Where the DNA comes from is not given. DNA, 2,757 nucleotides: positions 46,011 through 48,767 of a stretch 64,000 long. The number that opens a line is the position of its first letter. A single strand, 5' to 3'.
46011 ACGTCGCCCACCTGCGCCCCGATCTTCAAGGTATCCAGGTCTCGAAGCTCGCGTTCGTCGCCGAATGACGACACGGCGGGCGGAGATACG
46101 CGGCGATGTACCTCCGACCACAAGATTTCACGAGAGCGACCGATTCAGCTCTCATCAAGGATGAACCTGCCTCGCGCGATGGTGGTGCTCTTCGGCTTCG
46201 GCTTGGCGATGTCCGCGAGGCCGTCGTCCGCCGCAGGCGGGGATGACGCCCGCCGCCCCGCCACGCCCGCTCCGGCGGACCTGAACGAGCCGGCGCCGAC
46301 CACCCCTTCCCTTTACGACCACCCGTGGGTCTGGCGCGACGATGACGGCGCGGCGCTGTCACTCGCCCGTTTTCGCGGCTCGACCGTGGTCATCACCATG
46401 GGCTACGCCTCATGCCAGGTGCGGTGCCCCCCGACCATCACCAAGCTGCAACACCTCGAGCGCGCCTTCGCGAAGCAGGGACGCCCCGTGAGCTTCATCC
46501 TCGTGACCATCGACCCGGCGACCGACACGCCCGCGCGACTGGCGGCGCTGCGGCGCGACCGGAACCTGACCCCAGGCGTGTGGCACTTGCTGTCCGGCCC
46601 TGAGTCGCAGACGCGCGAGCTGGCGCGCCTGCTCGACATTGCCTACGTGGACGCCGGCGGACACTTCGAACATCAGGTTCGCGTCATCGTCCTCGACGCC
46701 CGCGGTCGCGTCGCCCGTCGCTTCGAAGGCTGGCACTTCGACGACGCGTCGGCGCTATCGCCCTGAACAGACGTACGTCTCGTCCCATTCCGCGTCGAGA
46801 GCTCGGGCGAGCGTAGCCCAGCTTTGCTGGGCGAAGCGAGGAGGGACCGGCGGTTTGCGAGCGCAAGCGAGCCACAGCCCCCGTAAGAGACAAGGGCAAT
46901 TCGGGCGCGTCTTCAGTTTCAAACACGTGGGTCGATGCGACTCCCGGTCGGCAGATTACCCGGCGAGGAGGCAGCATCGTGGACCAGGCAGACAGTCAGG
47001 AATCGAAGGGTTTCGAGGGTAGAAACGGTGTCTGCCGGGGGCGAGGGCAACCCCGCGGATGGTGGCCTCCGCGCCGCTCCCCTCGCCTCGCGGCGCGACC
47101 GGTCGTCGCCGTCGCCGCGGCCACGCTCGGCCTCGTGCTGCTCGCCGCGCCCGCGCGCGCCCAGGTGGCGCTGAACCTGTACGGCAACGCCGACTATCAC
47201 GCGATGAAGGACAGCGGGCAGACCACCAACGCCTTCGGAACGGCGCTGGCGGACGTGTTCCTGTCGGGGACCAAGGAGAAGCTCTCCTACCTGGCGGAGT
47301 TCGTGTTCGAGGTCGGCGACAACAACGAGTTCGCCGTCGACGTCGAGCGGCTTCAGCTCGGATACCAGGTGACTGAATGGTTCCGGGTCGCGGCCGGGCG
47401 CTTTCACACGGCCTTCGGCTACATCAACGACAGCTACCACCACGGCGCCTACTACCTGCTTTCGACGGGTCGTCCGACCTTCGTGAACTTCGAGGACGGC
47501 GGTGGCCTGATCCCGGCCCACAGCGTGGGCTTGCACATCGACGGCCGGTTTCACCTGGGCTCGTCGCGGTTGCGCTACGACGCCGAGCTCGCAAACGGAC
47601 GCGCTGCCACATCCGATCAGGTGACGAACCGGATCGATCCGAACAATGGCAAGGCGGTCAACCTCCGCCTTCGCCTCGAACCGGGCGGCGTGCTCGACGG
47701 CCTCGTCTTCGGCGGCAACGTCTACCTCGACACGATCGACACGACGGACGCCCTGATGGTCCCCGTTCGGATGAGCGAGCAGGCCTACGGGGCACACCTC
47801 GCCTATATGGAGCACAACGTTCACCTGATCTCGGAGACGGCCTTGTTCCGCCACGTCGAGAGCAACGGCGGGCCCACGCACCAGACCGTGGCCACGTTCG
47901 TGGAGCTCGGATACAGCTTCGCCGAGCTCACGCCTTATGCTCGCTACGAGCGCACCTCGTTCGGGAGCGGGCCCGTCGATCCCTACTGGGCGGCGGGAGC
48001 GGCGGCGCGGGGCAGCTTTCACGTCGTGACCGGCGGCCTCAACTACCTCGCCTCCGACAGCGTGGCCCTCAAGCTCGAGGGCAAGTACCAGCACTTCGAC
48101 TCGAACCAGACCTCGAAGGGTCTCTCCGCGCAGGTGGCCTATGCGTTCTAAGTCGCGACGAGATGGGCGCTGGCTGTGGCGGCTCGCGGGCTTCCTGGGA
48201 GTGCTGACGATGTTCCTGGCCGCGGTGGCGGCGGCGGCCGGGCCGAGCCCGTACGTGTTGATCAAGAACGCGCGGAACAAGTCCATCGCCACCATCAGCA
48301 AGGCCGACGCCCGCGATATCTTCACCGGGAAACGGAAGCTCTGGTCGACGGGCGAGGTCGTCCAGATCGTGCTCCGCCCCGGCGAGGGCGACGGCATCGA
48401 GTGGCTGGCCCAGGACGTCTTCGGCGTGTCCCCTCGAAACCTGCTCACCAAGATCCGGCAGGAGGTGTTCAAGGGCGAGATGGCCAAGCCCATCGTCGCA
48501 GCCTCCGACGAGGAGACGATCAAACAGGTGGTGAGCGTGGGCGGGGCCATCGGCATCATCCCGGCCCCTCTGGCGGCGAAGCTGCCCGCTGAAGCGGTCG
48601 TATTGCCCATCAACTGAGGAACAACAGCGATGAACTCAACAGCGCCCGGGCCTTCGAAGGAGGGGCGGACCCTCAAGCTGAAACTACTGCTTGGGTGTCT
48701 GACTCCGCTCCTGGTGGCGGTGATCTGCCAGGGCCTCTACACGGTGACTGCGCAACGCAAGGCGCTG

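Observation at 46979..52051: Candidate trans-envelope, CheW-independent chemosensory-like system: porin, periplasmic binder, membrane CheA-like kinase, MCP/CheZ-like protein, CheY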

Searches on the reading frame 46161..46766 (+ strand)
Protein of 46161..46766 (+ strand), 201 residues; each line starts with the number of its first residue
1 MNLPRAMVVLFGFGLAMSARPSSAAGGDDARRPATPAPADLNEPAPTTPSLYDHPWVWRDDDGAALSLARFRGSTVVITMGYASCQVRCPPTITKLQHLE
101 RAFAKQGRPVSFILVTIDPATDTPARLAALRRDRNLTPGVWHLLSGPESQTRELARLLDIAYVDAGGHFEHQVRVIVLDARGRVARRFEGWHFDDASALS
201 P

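Call 3: search_protein_families(library=pfam, proteins=[window:46161-46766:+], max_evalue=0.1)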
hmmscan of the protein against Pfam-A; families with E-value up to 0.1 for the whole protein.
window:46161-46766:+ (201 aa): 3 families
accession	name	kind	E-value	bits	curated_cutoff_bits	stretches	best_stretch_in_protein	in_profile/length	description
PF02630.20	SCO1-SenC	-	9.8e-18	64.8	22.8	1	55-183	3-133/134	SCO1/SenC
PF08534.16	Redoxin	-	0.001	19.3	26.6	1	61-189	16-133/148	Redoxin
PF00578.27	AhpC-TSA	-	0.01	16.2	26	1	60-160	12-100/124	AhpC/TSA family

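Call 4: search_protein_families(library=ncbifam, proteins=[window:46161-46766:+], max_evalue=0.1)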
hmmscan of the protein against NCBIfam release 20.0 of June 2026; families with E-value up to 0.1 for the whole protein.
window:46161-46766:+ (201 aa): 1 family
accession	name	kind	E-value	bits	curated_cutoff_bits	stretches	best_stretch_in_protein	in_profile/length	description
NF047696.1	ThlDiSintTplARhiz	equivalog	0.089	12.5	230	0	58-120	82-141/219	thiol:disulfide interchange protein TlpA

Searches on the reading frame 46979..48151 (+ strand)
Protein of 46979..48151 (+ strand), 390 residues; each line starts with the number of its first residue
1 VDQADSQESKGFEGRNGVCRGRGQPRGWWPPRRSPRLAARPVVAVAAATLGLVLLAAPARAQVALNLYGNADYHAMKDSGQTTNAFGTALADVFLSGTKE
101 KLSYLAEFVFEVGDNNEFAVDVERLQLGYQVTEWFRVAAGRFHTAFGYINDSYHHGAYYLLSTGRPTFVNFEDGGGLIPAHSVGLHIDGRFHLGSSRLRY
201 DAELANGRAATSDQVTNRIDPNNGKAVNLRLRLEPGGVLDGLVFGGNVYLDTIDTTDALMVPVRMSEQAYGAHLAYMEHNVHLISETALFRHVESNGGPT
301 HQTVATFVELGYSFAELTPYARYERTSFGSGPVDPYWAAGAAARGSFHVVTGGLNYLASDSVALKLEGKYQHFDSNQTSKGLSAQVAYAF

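Call 3: search_protein_families(library=pfam, proteins=[window:46979-48151:+], max_evalue=0.1)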
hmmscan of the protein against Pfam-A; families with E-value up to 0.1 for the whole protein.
window:46979-48151:+ (390 aa): 1 family
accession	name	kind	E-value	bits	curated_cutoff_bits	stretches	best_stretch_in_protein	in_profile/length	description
PF13609.12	Porin_4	-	3.2e-05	24.3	27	1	48-374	1-308/310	Gram-negative porin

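Call 4: search_protein_families(library=ncbifam, proteins=[window:46979-48151:+], max_evalue=0.1)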
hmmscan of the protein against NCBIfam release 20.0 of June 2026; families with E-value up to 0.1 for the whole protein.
window:46979-48151:+ (390 aa): 0 families

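Call 70: search_solved_structures(query=A9, max_evalue=10)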
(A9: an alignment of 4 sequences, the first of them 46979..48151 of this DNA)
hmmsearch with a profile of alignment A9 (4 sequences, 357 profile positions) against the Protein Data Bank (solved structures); distinct sequences matched with E-value up to 10: 0.

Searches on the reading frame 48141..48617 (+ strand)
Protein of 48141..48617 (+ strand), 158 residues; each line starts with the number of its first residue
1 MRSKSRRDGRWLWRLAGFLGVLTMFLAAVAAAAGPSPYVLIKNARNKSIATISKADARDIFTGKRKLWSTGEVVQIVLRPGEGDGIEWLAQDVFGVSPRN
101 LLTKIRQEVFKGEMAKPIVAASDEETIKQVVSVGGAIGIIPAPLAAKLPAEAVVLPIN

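Call 3: search_protein_families(library=pfam, proteins=[window:48141-48617:+], max_evalue=0.1)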
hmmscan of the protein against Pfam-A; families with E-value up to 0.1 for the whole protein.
window:48141-48617:+ (158 aa): 0 families

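Call 4: search_protein_families(library=ncbifam, proteins=[window:48141-48617:+], max_evalue=0.1)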
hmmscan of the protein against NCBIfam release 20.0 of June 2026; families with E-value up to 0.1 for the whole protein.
window:48141-48617:+ (158 aa): 0 families

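Call 14: find_homologous_proteins(query=window:48141-48617:+, max_evalue=0.001)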
Query window:48141-48617:+ (158 aa): 5 proteins with E <= 0.001 among 511 candidates.
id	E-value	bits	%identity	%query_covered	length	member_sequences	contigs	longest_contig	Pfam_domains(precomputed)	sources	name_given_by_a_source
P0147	2.1e-80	286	89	100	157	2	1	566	-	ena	-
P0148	3.2e-78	279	100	85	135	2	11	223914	-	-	-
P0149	2.1e-63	230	84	81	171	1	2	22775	-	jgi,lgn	jgi:hypothetical protein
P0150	1.9e-55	205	66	100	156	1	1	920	-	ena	-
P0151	1.0e-22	98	41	93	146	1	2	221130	-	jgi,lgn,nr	jgi:ABC-type phosphate transport system substrate-binding protein|nr:hypothetical protein [Kofleriac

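Call 43: search_protein_families(library=pfam, proteins=[window:48141-48617:+, P0151], max_evalue=10)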
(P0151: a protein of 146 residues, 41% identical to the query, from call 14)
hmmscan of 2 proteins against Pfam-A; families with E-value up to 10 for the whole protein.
window:48141-48617:+ (158 aa): 1 family
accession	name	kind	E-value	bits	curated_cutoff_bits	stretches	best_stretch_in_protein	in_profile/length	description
PF14242.11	DUF4342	-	0.13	12.8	25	1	92-148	6-65/81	Domain of unknown function (DUF4342)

P0151 (146 aa): 2 families
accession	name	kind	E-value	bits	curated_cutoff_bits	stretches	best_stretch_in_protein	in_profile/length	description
PF12849.12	PBP_like_2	-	0.0056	16.9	27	1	18-134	85-191/267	PBP superfamily domain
PF14242.11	DUF4342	-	0.83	10.2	25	1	82-143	9-69/81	Domain of unknown function (DUF4342)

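Call 46: search_solved_structures(query=A6, max_evalue=10)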
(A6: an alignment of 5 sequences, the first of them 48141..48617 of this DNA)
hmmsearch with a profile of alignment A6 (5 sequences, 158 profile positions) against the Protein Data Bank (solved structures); distinct sequences matched with E-value up to 10: 4.
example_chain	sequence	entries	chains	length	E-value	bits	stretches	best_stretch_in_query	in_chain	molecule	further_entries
9l8j_A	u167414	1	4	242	0.23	14.3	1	44-94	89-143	Sll0540 protein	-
4q8r_A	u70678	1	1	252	1.2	12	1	36-95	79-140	Phosphate ABC transporter, phosphate-binding protein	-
5dfa_A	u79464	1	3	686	1.6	11.6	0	27-64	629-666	Beta-galactosidase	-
4oif_A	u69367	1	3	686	1.6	11.6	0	27-64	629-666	Beta-galactosidase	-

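Call 49: predict_structure(alignment_id=A6)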
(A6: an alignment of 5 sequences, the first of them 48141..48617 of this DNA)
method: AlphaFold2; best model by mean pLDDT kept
length: 158 residues; sequences in the alignment: 5
mean_pLDDT: 52.5   pTM: 0.34
mean pLDDT of the five models: 52.5, 47.1, 45.6, 44.3, 44.1
residues with pLDDT >= 90: 0; 70-90: 2; 50-70: 87; < 50: 69
segments of 3 or more residues with pLDDT < 50: 1-6, 29-39, 41-50, 65-83, 112-119, 133-137, 151-158
pLDDT, mean of each block of 10 residues (from residue 1): 48 63 55 42 46 58 50 44 54 63 57 49 58 50 55 47
secondary structure, 60 per line:
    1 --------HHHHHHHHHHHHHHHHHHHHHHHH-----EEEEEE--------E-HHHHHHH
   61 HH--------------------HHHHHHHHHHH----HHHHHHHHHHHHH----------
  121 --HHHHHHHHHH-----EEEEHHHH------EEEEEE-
elements in order: H9-32 E38-43 H54-62 H83-93 H98-110 H123-132 E138-141 H142-145 E152-157

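Call 74: find_encoding_contigs(protein=P0151, flank=7000, max_places=2)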
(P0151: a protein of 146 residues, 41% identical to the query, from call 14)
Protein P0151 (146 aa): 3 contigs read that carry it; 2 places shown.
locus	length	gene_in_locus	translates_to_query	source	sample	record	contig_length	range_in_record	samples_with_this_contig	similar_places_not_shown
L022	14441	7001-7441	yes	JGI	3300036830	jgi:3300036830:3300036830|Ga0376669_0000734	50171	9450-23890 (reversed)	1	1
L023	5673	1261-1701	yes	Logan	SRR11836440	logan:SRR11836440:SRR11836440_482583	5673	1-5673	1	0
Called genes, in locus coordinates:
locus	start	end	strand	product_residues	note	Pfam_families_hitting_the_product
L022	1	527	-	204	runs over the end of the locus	-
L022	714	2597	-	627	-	PF07238:PilZ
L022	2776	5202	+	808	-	PF02190:LON_substr_bdg, PF00004:AAA, PF07728:AAA_5, PF13191:AAA_16 (weak), PF22667:Lon_lid, PF05362:Lon_C, PF13541:ChlI (weak)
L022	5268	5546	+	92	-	-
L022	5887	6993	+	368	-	-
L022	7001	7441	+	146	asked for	-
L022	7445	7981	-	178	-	-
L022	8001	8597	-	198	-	PF13409:GST_N_2 (weak), PF00043:GST_C (weak), PF14497:GST_C_3 (weak), PF13410:GST_C_2 (weak)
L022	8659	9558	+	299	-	PF00126:HTH_1, PF03466:LysR_substrate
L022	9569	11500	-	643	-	-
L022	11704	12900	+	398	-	PF00069:Pkinase, PF01636:APH (weak), PF03109:ABC1 (faint), PF07714:PK_Tyr_Ser-Thr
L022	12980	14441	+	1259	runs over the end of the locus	PF04434:SWIM (weak), PF27043:DUF8344 (weak), PF00176:SNF2-rel_dom, PF00271:Helicase_C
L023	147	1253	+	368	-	-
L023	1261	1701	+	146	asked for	-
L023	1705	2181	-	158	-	-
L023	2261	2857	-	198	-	PF13409:GST_N_2 (weak), PF00043:GST_C (weak), PF14497:GST_C_3 (weak), PF13410:GST_C_2 (weak)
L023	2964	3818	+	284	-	PF00126:HTH_1, PF03466:LysR_substrate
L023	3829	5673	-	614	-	?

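Call 75: find_related_loci(query=A6, collection=metagenome_contigs, flank=8000)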
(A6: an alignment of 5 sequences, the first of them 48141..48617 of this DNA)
Query A6 (158 aa) in metagenome_contigs; peptide patterns used: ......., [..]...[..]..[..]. (x = any residue, [..] = any of these).
213 stretches matched a pattern; 33 encode a relative of the query (tblastn E <= 1e-3); 33 distinct loci.
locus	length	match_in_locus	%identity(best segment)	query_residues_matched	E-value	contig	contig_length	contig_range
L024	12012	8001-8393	48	27-155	2e-31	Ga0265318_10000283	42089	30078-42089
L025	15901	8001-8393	48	27-155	2e-31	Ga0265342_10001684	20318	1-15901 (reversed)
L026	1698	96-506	42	19-157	2e-29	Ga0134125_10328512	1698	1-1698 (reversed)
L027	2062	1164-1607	40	8-158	6e-29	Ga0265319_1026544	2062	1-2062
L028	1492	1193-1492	50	38-138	2e-28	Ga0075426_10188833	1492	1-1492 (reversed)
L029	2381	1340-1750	38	21-158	7e-28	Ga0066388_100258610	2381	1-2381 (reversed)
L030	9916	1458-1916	36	2-157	5e-26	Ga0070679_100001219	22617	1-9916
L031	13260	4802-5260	36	2-157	5e-26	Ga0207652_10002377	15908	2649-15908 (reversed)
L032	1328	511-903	43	22-149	1e-25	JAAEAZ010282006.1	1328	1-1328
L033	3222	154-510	38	38-157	1e-24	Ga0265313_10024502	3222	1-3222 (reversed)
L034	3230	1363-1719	45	38-157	2e-24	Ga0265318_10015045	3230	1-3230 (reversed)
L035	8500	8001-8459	36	2-157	5e-24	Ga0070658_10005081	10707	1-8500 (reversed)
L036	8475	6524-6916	42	22-157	2e-23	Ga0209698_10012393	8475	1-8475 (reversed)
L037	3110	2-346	44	41-157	2e-23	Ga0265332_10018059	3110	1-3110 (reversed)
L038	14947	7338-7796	36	2-157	2e-23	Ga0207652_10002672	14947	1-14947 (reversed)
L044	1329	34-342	43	56-158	4e-22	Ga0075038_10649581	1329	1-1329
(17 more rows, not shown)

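Call 77: search_protein_families(library=pfam, proteins=[L030:1923-3692:+, L030:3622-6033:+, L030:6454-8412:+, L030:8258-8821:+, L030:8751-9914:+, L024:8272-9981:+, L033:517-2277:+, L029:1297-2379:+, L034:1592-3229:+, L044:415-1329:+], max_evalue=0.001)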
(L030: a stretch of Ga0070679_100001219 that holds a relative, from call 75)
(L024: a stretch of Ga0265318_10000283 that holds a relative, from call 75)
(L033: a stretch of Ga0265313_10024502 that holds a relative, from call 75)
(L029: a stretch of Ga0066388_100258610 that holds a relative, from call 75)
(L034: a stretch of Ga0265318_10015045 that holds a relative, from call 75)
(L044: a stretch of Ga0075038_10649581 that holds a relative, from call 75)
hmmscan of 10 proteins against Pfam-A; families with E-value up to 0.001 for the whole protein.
L030:1923-3692:+ (590 aa): 3 families
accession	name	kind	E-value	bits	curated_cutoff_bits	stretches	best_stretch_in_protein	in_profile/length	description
PF00015.26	MCPsignal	-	3.4e-31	108.8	34.6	1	395-538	22-165/172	Methyl-accepting chemotaxis protein (MCP) signalling domain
PF00672.30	HAMP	-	6e-08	33.3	25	1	197-229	11-43/53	HAMP domain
PF01544.23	CorA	-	9e-05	22.4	27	0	421-564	85-224/292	CorA-like Mg2+ transporter protein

L030:3622-6033:+ (804 aa): 4 families
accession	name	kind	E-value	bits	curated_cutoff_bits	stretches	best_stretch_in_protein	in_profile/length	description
PF01584.24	CheW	-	2.7e-38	131.2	23.5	2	490-627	2-136/138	CheW-like domain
PF02895.20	H-kinase_dim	-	3.7e-16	59.8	23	1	240-297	4-68/68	Signal transducing histidine kinase, homodimeric domain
PF02518.31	HATPase_c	-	4.1e-16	59.8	26.4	1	345-484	4-110/111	Histidine kinase-, DNA gyrase B-, and HSP90-like ATPase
PF01627.28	Hpt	-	1e-13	51.8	24.6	1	29-121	1-82/84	Hpt domain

L030:6454-8412:+ (653 aa): 3 families
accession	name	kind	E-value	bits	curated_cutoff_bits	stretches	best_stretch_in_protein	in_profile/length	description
PF00015.26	MCPsignal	-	5.5e-33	114.7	34.6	1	445-588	20-170/172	Methyl-accepting chemotaxis protein (MCP) signalling domain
PF12729.13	4HB_MCP_1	-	2.1e-27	96.3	27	1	35-201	1-167/181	Four helix bundle sensory module for signal transduction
PF00672.30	HAMP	-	9.6e-20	71.1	25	2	240-290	2-52/53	HAMP domain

L030:8258-8821:+ (188 aa): 1 family
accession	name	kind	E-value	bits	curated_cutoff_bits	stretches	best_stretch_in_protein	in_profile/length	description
PF00072.30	Response_reg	-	1.1e-23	83.9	30.2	1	65-176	2-110/111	Response regulator receiver domain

L030:8751-9914:+ (388 aa): 1 family
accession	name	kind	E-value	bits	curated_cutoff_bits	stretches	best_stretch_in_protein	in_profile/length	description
PF00072.30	Response_reg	-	2.8e-30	105.2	30.2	1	199-308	1-110/111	Response regulator receiver domain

L024:8272-9981:+ (570 aa): 3 families
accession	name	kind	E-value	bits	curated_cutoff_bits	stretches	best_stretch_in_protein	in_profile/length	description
PF00015.26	MCPsignal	-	1.6e-32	113.2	34.6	1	341-508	3-170/172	Methyl-accepting chemotaxis protein (MCP) signalling domain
PF00672.30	HAMP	-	3.6e-08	34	25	1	218-263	1-46/53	HAMP domain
PF17152.10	CHASE8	-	1.5e-06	28.8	27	1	106-189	24-101/102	Periplasmic sensor domain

L033:517-2277:+ (587 aa): 2 families
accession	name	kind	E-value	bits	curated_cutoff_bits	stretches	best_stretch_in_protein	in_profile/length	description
PF00015.26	MCPsignal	-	9.5e-32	110.6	34.6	1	391-534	21-164/172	Methyl-accepting chemotaxis protein (MCP) signalling domain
PF00672.30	HAMP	-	1.2e-08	35.6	25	1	194-232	11-49/53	HAMP domain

L029:1297-2379:+ (361 aa): 1 family
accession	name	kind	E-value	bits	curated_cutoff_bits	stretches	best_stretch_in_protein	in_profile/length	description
PF17152.10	CHASE8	-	0.0001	22.9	27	1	189-245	4-60/102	Periplasmic sensor domain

L034:1592-3229:+ (546 aa): 2 families
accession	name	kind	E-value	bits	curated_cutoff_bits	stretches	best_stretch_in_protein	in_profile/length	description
PF00015.26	MCPsignal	-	1.3e-31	110.2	34.6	1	341-509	3-164/172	Methyl-accepting chemotaxis protein (MCP) signalling domain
PF00672.30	HAMP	-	7.6e-09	36.2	25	1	219-263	2-46/53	HAMP domain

L044:415-1329:+ (305 aa): 2 families
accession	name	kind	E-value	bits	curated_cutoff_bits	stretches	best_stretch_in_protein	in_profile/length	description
PF00672.30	HAMP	-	2e-12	47.7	25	1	185-234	2-51/53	HAMP domain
PF17152.10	CHASE8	-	0.00055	20.6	27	0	44-149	2-101/102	Periplasmic sensor domain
